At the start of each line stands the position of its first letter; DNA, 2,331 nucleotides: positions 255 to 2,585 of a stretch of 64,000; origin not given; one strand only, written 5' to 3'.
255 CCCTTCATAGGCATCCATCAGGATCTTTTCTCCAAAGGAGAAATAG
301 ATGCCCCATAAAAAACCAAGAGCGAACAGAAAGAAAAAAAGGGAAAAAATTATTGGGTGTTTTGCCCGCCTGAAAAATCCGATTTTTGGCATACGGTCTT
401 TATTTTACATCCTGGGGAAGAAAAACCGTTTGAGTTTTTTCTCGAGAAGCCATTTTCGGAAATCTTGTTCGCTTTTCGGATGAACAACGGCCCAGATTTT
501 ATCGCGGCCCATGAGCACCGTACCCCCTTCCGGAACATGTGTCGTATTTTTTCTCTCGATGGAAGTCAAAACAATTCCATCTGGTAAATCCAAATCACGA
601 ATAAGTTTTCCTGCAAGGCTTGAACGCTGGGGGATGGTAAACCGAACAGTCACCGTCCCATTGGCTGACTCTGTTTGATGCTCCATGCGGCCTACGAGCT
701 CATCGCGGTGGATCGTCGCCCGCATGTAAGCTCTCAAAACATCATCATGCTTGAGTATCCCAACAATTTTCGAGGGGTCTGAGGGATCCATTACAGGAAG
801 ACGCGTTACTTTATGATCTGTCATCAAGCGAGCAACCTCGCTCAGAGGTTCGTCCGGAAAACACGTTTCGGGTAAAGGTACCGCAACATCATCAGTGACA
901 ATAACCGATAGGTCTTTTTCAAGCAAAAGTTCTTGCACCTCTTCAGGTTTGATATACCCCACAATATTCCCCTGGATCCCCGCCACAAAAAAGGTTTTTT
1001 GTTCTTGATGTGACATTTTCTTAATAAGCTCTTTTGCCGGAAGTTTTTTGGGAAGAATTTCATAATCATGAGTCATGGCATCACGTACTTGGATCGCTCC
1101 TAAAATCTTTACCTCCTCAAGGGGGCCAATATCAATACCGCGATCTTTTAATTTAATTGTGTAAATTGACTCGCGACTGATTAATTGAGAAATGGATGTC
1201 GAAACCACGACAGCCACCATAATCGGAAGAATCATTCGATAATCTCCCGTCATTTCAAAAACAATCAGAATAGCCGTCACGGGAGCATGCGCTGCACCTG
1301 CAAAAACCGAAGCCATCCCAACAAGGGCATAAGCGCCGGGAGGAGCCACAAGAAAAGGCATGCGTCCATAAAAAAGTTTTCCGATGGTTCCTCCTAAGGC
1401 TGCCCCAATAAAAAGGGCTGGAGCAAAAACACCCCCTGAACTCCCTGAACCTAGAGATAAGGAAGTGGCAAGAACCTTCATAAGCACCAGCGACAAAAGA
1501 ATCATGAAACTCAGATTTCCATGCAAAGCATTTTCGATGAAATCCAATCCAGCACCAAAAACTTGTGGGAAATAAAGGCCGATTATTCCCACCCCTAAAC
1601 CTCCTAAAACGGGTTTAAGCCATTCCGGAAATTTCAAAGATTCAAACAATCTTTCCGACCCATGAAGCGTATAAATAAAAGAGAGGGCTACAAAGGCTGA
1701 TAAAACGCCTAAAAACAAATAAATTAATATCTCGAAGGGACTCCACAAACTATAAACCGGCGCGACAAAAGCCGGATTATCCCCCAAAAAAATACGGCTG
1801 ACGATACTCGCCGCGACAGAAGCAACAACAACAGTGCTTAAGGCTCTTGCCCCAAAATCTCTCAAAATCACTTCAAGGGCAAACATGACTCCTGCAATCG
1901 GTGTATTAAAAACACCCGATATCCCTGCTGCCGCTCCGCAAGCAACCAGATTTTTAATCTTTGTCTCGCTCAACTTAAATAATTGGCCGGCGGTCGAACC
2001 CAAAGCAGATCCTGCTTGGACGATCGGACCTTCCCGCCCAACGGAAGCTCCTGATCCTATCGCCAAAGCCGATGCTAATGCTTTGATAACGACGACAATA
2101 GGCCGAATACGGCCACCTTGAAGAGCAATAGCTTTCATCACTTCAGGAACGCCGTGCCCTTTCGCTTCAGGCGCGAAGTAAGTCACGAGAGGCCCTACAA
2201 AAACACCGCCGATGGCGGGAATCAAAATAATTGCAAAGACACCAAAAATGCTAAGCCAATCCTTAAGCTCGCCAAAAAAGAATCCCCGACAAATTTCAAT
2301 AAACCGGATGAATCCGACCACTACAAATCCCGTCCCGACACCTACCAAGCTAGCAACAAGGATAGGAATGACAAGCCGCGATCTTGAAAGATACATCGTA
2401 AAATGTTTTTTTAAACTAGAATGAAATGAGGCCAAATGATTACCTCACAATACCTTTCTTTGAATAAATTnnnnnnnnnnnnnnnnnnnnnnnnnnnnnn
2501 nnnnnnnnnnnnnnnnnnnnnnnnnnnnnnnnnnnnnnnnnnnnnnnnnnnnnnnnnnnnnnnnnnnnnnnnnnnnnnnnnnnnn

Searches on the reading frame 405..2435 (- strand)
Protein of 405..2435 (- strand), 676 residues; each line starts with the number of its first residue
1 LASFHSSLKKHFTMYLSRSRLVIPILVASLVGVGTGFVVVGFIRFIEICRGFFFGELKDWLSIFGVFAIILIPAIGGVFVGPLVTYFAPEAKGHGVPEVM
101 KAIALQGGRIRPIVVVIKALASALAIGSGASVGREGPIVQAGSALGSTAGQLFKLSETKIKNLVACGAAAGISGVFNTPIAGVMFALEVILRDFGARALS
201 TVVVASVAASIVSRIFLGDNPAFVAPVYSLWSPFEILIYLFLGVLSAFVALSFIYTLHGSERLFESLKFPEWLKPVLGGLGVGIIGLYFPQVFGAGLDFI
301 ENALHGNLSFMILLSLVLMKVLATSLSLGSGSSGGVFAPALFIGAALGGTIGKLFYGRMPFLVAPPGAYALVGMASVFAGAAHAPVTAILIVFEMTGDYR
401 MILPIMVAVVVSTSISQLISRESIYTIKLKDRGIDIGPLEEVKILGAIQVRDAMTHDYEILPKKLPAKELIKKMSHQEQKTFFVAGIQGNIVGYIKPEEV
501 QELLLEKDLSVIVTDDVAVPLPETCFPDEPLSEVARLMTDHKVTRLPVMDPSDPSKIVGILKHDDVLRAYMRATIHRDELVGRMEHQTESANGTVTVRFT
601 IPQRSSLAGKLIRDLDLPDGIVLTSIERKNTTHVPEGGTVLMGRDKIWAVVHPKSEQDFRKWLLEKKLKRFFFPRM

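Call 9: search_protein_families(library=pfam, proteins=[window:405-2435:-], max_evalue=0.001)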
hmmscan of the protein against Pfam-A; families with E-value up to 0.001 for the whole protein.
window:405-2435:- (676 aa): 3 families
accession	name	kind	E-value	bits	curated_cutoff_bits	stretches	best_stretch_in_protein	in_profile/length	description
PF00654.25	Voltage_CLC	-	1.1e-104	350.8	24.8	1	76-416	1-345/346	Voltage gated chloride channel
PF00571.33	CBS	-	1.8e-14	54.3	24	1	522-571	9-56/57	CBS domain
PF02080.26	TrkA_C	-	3.1e-09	37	27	1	597-663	2-70/71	TrkA-C domain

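Call 59: find_encoding_contigs(protein=window:405-2435:-, flank=10000, max_places=2)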
Protein window:405-2435:- (676 aa): 1 contig read that carries it; 1 place shown.
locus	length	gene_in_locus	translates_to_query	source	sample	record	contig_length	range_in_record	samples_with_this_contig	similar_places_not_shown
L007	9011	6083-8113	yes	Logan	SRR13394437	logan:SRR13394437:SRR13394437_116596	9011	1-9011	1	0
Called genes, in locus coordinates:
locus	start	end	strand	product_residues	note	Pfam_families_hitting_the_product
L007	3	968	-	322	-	?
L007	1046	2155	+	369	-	PF04055:Radical_SAM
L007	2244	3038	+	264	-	PF00303:Thymidylat_synt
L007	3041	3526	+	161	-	PF00186:DHFR_1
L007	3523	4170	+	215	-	PF00753:Lactamase_B, PF23023:Anti-Pycsar_Apyc1 (faint), PF12706:Lactamase_B_2 (weak)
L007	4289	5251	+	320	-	PF00515:TPR_1 (faint), PF13428:TPR_14 (faint), PF14559:TPR_19 (faint), PF23914:TPR_CcmH_CycH (faint), PF07719:TPR_2 (weak), PF13485:Peptidase_MA_2 (weak)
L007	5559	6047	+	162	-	PF13374:TPR_10 (faint), PF13428:TPR_14 (faint), PF13176:TPR_7 (faint), PF13181:TPR_8 (faint), PF00515:TPR_1 (weak), PF07719:TPR_2 (weak), PF13424:TPR_12 (weak), PF07719:TPR_2 (weak), +6 more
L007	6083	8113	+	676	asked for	PF00654:Voltage_CLC, PF00571:CBS, PF02080:TrkA_C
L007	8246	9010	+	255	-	?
